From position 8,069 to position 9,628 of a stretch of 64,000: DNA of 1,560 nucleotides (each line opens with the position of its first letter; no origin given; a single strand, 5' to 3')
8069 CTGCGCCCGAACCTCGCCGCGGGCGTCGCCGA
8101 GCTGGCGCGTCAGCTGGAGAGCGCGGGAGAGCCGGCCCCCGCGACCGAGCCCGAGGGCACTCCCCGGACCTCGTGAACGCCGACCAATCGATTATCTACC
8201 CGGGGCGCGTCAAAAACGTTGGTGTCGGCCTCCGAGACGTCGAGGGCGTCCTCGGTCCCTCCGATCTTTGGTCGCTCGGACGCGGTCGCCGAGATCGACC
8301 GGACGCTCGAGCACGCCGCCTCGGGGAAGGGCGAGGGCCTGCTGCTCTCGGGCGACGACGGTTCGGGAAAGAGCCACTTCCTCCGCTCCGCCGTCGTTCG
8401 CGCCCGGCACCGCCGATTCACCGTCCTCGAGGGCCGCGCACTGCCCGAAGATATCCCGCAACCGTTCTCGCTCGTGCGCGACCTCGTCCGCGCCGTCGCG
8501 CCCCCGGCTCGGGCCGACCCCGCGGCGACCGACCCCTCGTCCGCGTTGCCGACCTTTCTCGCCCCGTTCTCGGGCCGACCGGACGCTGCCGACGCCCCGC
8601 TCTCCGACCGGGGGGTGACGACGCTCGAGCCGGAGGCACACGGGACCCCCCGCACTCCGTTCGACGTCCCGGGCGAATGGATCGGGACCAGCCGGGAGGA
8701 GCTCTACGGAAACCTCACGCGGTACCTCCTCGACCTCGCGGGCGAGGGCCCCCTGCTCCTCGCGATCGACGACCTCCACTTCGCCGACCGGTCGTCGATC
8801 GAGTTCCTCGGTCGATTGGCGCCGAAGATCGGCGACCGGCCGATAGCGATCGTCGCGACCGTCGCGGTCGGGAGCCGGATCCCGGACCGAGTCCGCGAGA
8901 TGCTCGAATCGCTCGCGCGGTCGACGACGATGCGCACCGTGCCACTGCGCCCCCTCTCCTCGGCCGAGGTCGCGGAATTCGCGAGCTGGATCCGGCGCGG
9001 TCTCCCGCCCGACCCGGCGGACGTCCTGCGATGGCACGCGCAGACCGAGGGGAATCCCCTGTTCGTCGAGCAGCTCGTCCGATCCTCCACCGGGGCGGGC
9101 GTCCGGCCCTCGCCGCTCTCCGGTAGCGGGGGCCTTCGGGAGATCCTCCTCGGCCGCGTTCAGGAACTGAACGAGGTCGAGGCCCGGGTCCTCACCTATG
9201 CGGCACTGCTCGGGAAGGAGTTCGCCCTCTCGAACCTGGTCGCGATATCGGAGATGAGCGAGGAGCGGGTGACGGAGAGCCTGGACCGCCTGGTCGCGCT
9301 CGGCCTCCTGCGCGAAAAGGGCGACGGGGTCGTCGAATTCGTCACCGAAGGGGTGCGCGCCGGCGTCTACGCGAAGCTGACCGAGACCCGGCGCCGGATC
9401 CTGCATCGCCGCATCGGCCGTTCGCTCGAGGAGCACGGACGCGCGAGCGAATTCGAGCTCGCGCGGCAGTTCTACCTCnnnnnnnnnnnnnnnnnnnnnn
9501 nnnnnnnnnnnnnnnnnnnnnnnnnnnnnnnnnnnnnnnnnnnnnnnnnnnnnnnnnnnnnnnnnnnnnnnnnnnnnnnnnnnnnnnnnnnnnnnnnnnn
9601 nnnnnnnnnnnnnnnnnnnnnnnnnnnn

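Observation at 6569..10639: Effector-less STAND-like NTPase–wHTH–TPR protein with an adjacent paralog that has lost the NTPase domain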

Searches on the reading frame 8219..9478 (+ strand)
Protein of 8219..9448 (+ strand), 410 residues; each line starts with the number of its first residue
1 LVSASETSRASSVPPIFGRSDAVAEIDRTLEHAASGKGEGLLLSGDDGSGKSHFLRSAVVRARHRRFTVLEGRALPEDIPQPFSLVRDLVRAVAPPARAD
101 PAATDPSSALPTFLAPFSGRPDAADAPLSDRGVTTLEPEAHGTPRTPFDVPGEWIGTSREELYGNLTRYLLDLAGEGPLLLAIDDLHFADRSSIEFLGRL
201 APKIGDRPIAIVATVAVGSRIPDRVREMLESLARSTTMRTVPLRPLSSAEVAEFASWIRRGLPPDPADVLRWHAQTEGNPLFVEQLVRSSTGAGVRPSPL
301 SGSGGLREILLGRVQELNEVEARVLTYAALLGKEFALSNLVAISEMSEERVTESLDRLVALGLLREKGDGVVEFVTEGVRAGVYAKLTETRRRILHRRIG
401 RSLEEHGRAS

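Call 36: search_protein_representatives(protein=window:8219-9448:+)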
Query: 410 residues. Proteins with E-value up to 0.001 (for the whole library): 54645; up to 1e-10: 16811; up to 1e-30: 69. The best 150 are listed.
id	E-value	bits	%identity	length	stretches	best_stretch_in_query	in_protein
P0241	6.1e-116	404.1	87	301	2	3-192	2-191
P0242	2.2e-95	336.4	49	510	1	2-403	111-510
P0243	5.2e-91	322.0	50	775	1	15-409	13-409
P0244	1.2e-89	317.5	45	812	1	7-408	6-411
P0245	2.9e-88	313.0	47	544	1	4-405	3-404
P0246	1.6e-78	280.9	44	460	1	4-406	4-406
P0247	9.4e-78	278.4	43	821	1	8-409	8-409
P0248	3.6e-77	276.4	44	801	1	6-409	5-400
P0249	4.3e-75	269.6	42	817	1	13-404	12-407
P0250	6.3e-73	262.5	43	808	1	13-407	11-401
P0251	4.3e-72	259.7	41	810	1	11-407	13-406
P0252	2.3e-70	254.1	42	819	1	14-407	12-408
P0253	1.2e-67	245.1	43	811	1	9-405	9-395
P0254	3.0e-66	240.5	42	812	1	6-406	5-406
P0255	9.1e-66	238.9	45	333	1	4-340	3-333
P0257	6.2e-60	219.7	37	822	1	11-405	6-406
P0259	2.8e-56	207.7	31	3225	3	14-404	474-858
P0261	1.3e-52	195.6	35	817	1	10-405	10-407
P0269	4.6e-48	180.6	35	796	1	2-406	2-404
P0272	8.4e-46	173.2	33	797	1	12-404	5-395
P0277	1.7e-43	165.6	32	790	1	10-404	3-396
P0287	1.2e-39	152.9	33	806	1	14-409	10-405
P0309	6.0e-31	124.3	28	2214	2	13-405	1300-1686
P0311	1.7e-29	119.5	32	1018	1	13-405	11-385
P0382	8.9e-26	107.3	34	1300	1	16-406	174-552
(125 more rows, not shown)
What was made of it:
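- Closest known: Bacterial kinase/cyclase-AAA_16-TPR fusion proteins. Same: More distant representatives of 1000-1300 aa have the core starting at residue 270-450 (call 36).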

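Call 38: list_cluster_members(proteins=[P0244, P0249, P0257, P0261, P0269, P0272, P0277, P0287, P0259, P0311])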
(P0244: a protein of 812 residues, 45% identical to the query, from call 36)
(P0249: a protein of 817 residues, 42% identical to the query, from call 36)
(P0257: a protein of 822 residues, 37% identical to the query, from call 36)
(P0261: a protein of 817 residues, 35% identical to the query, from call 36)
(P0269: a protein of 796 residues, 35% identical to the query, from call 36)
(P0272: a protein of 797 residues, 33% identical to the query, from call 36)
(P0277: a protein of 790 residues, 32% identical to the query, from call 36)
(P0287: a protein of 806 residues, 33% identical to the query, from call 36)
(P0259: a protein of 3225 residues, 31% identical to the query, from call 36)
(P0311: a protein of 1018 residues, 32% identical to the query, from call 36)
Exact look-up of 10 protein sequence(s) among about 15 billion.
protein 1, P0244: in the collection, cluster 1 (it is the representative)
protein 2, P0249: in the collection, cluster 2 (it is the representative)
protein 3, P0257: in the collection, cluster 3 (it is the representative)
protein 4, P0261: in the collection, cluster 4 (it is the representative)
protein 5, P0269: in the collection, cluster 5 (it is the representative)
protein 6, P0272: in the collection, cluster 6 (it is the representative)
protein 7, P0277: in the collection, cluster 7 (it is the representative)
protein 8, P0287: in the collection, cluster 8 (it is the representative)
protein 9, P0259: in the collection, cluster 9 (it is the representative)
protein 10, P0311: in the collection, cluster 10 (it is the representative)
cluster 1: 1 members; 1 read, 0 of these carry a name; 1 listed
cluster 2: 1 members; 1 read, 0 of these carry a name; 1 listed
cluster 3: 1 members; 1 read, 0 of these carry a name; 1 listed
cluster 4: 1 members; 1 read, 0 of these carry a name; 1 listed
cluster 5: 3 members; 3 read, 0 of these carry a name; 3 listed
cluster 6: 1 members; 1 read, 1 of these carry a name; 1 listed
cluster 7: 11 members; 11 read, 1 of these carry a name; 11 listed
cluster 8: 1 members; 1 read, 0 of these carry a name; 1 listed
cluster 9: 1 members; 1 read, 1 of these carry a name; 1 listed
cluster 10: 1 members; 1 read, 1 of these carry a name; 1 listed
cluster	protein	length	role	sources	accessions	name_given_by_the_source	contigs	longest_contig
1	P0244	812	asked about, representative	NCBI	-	-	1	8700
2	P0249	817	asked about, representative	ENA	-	-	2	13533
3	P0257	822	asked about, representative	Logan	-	-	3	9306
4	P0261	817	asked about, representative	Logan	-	-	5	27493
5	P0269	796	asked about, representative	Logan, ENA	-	-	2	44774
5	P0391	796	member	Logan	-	-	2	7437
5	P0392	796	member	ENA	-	-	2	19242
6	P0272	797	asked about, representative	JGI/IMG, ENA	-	tetratricopeptide (TPR) repeat protein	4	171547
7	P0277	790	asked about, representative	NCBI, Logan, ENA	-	-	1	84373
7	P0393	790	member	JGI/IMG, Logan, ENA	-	predicted ATPase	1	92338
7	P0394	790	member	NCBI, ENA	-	-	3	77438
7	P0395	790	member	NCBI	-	-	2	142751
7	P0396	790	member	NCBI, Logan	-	-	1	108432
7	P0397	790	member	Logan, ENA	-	-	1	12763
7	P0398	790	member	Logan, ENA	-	-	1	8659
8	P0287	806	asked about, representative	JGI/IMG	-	-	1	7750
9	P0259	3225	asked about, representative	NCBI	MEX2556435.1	MAG: AAA family ATPase [Actinomycetota bacterium]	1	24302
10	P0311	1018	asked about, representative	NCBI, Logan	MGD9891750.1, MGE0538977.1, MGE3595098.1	MAG: AAA family ATPase [Dehalococcoidia bacterium]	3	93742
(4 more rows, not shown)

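Call 39: find_encoding_contigs(protein=P0277, flank=8000, max_places=2)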
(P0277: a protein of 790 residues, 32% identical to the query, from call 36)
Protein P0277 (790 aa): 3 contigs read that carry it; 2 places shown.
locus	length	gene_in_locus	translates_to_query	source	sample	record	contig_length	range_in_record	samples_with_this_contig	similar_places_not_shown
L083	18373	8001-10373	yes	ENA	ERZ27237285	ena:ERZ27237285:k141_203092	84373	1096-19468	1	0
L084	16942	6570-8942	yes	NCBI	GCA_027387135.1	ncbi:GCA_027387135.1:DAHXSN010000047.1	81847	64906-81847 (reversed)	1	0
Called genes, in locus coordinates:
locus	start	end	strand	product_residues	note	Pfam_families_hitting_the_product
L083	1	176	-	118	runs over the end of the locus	-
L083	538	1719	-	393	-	PF00108:Thiolase_N, PF02803:Thiolase_C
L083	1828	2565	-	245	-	PF00705:PCNA_N, PF02144:Rad1 (faint)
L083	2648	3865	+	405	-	PF01136:Peptidase_U32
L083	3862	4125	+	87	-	-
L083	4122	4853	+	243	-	PF13481:AAA_25, PF06745:ATPase, PF23442:DUF7125 (weak)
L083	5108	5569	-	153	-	PF12840:HTH_20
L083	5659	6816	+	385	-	PF06849:DUF1246, PF06973:DUF1297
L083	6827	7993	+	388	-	PF01571:GCV_T, PF08669:GCV_T_C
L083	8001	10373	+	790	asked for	PF13191:AAA_16, PF13401:AAA_22 (faint), PF07719:TPR_2 (faint), PF17874:TPR_MalT (faint), PF13424:TPR_12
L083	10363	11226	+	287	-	PF02749:QRPTase_N, PF01729:QRPTase_C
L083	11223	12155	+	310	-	PF00294:PfkB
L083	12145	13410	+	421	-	PF00571:CBS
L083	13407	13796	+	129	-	PF01849:NAC, PF19026:UBA_HYPK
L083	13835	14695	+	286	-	PF01925:TauE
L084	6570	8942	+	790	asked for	PF13191:AAA_16, PF13401:AAA_22 (faint), PF07719:TPR_2 (faint), PF17874:TPR_MalT (faint), PF13424:TPR_12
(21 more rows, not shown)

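Call 40: find_encoding_contigs(protein=P0272, flank=6000, max_places=1)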
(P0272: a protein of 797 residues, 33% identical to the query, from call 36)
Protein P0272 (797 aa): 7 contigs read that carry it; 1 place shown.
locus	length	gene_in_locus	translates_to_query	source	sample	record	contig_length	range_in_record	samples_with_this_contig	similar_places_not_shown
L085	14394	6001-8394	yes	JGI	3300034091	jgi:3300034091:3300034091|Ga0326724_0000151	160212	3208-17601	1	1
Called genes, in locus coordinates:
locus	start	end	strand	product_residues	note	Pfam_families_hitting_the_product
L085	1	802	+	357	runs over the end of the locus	-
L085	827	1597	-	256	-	PF00583:Acetyltransf_1, PF13508:Acetyltransf_7 (weak)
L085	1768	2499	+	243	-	PF00702:Hydrolase, PF13419:HAD_2, PF13242:Hydrolase_like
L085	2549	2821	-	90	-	-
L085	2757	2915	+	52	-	-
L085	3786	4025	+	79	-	-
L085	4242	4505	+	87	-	-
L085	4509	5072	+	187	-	-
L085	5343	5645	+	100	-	-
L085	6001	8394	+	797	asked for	PF13191:AAA_16, PF13401:AAA_22 (faint), PF17874:TPR_MalT (faint), PF13424:TPR_12 (weak)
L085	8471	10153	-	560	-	PF07495:Y_Y_Y (faint), PF15418:DUF4625 (faint), PF06832:BiPBP_C (faint), PF18911:PKD_4 (faint), PF19077:Big_13 (faint), PF22352:K319L-like_PKD (faint), PF00801:PKD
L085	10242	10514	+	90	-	-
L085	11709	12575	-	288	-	PF01791:DeoC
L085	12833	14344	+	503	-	PF02541:Ppx-GppA, PF21447:Ppx-GppA_III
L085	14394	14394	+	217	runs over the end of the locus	PF02223:Thymidylate_kin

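Call 41: find_encoding_contigs(protein=P0269, flank=6000, max_places=1)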
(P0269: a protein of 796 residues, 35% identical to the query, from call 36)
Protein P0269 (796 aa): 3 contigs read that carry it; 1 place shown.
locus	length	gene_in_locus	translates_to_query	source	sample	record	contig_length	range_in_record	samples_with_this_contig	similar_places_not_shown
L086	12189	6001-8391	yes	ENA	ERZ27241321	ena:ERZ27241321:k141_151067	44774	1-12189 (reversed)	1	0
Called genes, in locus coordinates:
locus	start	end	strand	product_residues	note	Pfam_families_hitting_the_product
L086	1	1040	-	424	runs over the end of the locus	PF07690:MFS_1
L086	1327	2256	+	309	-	PF00152:tRNA-synt_2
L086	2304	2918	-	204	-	PF00730:HhH-GPD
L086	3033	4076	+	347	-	PF08240:ADH_N, PF00107:ADH_zinc_N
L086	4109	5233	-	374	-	-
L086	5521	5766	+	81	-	-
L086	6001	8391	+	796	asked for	PF13191:AAA_16, PF13401:AAA_22 (weak), PF13424:TPR_12 (faint), PF00515:TPR_1 (faint), PF07719:TPR_2 (faint), PF13428:TPR_14 (faint), PF13181:TPR_8 (faint), PF14559:TPR_19 (faint)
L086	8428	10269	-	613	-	PF00890:FAD_binding_2, PF02910:Succ_DH_flav_C (weak)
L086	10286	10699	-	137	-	PF12838:Fer4_7 (weak), PF12139:APS-reductase_C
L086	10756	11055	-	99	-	PF05187:Fer4_ETF_QO (weak)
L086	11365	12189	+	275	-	?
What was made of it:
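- Tried and rejected: That they are archaeal was inferred from neighbouring genes (calls 39-41).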

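Call 42: find_encoding_contigs(protein=P0249, flank=6000, max_places=1)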
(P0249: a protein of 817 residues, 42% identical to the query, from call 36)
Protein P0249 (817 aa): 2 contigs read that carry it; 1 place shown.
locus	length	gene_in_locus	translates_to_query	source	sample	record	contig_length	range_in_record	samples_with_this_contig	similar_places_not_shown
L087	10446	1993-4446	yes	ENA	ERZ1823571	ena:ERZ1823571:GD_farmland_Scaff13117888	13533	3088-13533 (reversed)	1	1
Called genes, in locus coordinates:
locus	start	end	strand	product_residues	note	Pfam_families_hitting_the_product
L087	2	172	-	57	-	?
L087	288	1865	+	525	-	PF13432:TPR_16 (faint), PF07719:TPR_2 (faint), PF13424:TPR_12 (faint)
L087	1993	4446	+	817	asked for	PF13191:AAA_16, PF25199:nSTAND_NTPase5 (weak), PF13401:AAA_22 (faint), PF07719:TPR_2 (faint), PF17874:TPR_MalT, PF13181:TPR_8 (faint), PF13424:TPR_12 (weak)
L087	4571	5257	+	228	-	PF01209:Ubie_methyltran, PF13489:Methyltransf_23, PF13847:Methyltransf_31, PF08241:Methyltransf_11, PF08242:Methyltransf_12, PF13649:Methyltransf_25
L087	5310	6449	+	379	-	PF00155:Aminotran_1_2, PF01053:Cys_Met_Meta_PP (weak), PF01041:DegT_DnrJ_EryC1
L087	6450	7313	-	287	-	PF25133:TYW2_N_2, PF02475:TRM5-TYW2_MTfase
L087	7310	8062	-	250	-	PF01978:TrmB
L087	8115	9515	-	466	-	PF00206:Lyase_1, PF10415:FumaraseC_C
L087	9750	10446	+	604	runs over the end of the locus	PF07758:DUF1614 (weak), PF06271:RDD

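Call 52: find_homologous_proteins(query=P0272, max_evalue=1e-40)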
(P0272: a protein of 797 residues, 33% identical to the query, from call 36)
Query P0272 (797 aa): 70 proteins with E <= 1e-40 among 8000 candidates.
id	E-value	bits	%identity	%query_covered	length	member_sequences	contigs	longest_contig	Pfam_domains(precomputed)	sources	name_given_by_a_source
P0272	0.0e+0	1768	100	100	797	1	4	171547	PF17874.8,PF13424.13,PF13401.13,PF13191.13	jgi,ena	jgi:tetratricopeptide (TPR) repeat protein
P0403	0.0e+0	1107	63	99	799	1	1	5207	PF17874.8,PF13424.13,PF13401.13,PF07719.24,PF13191.13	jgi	jgi:tetratricopeptide (TPR) repeat protein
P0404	0.0e+0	1104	66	99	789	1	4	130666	PF13424.13,PF13401.13,PF13191.13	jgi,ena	jgi:tetratricopeptide (TPR) repeat protein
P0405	0.0e+0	1098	64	99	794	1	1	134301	PF13424.13,PF13401.13,PF13191.13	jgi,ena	jgi:tetratricopeptide (TPR) repeat protein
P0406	0.0e+0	1069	62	99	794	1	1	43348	PF05729.19,PF13424.13,PF13401.13,PF13191.13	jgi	jgi:tetratricopeptide (TPR) repeat protein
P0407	0.0e+0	1066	64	97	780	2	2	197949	PF13424.13,PF13401.13,PF10236.16,PF13191.13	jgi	jgi:tetratricopeptide (TPR) repeat protein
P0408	0.0e+0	1065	61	100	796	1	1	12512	PF13424.13,PF13191.13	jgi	jgi:tetratricopeptide (TPR) repeat protein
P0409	0.0e+0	1058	61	100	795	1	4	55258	PF07693.21,PF13424.13,PF13401.13,PF25199.2,PF13191.13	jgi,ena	jgi:tetratricopeptide (TPR) repeat protein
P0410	0.0e+0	1051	62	100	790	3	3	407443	PF13424.13,PF13401.13,PF13191.13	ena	-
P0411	0.0e+0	1029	61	99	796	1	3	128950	PF13424.13,PF13401.13,PF25199.2,PF13191.13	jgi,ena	jgi:tetratricopeptide (TPR) repeat protein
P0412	3.3e-294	996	57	100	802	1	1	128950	PF07693.21,PF17874.8,PF13424.13,PF13191.13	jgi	jgi:tetratricopeptide (TPR) repeat protein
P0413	2.4e-283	960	58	95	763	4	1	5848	PF17874.8,PF13424.13,PF13401.13,PF07719.24,PF13191.13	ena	-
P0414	1.8e-265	901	54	99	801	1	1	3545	PF05729.19,PF13424.13,PF13191.13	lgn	-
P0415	5.0e-211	721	50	95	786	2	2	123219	PF14559.13,PF17874.8,PF13424.13,PF13401.13,PF01637.25,PF07719.24,PF25199.2,PF13174.13,PF13191.13,PF13374.13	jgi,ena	jgi:tetratricopeptide (TPR) repeat protein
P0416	4.1e-199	682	50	92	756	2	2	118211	PF14559.13,PF17874.8,PF12895.14,PF13424.13,PF13432.13,PF13401.13,PF07719.24,PF13174.13,PF13191.13,PF13374.13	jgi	jgi:tetratricopeptide (TPR) repeat protein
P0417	7.2e-197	674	64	62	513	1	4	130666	PF17874.8,PF13424.13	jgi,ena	jgi:tetratricopeptide (TPR) repeat protein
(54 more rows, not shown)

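Call 54: find_encoding_contigs(protein=P0404, flank=10000, max_places=1)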
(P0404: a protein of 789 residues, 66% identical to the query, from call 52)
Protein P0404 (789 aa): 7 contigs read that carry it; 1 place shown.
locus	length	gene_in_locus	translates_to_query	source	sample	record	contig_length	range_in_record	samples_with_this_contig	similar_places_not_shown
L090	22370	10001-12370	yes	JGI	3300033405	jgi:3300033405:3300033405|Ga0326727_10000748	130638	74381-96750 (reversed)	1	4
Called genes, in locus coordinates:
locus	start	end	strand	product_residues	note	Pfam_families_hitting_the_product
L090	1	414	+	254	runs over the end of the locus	PF00561:Abhydrolase_1, PF12146:Hydrolase_4 (weak), PF12697:Abhydrolase_6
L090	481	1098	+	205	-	-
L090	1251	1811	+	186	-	PF00583:Acetyltransf_1, PF13673:Acetyltransf_10, PF13508:Acetyltransf_7, PF08445:FR47 (weak)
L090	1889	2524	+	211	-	-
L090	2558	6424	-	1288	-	PF13415:Beta-prop_FBX42 (faint), PF00801:PKD, PF18911:PKD_4, PF00801:PKD (weak), PF18911:PKD_4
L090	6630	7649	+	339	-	-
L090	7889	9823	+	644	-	PF07676:PD40 (faint), PF26550:Tricorn_2nd (faint), PF26549:Tricorn_N, PF05448:AXE1 (faint), PF02129:Peptidase_S15, PF20434:BD-FAE, PF00326:Peptidase_S9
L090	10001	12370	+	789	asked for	PF13191:AAA_16, PF13401:AAA_22 (faint), PF13424:TPR_12 (faint)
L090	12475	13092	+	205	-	PF00801:PKD (weak), PF18911:PKD_4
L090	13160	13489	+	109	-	-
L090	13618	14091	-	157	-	PF01638:HxlR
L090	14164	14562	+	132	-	PF08327:AHSA1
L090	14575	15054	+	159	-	PF08327:AHSA1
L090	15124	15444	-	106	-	-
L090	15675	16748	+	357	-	PF00248:Aldo_ket_red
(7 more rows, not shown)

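Call 55: find_encoding_contigs(protein=P0417, flank=10000, max_places=1)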
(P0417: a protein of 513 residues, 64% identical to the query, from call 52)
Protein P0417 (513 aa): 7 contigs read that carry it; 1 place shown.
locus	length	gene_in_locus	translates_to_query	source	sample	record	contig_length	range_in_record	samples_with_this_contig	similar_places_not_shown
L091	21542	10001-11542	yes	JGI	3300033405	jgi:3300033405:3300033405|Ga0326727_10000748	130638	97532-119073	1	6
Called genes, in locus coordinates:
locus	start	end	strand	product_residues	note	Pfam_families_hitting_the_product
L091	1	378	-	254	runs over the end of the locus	PF13489:Methyltransf_23 (weak), PF02353:CMAS (weak), PF13847:Methyltransf_31 (weak), PF08241:Methyltransf_11, PF08242:Methyltransf_12, PF13649:Methyltransf_25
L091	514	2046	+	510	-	PF13424:TPR_12 (faint)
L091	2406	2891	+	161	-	-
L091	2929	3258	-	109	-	-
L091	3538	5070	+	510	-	PF13424:TPR_12 (faint), PF10602:RPN7 (faint)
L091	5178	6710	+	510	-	PF13424:TPR_12 (faint), PF00515:TPR_1 (faint)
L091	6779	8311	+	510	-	PF00515:TPR_1 (faint), PF07719:TPR_2 (faint), PF13424:TPR_12 (weak), PF17874:TPR_MalT (faint), PF13424:TPR_12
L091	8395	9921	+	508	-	PF13424:TPR_12 (weak), PF17874:TPR_MalT (faint)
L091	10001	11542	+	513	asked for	PF13424:TPR_12 (faint), PF17874:TPR_MalT (faint)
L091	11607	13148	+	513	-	PF13424:TPR_12 (faint), PF17874:TPR_MalT (faint)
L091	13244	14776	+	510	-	PF13424:TPR_12 (faint)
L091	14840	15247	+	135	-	-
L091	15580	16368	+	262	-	PF01596:Methyltransf_3 (weak), PF08704:GCD14, PF01135:PCMT, PF13847:Methyltransf_31, PF13649:Methyltransf_25 (weak)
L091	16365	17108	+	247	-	-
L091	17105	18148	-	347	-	PF00288:GHMP_kinases_N, PF08544:GHMP_kinases_C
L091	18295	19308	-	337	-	PF04014:MazE_antitoxin, PF01895:PhoU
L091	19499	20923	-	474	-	PF12849:PBP_like_2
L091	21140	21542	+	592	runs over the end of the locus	PF23990:PilB3_N (faint), PF00437:T2SSE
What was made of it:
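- Closest known: Plant and animal NLR sensor/helper pairs and truncated NLRs. Same: They also show tandem expansion of the sensing partner, as in the eight-gene array of the related lineage (call 55).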
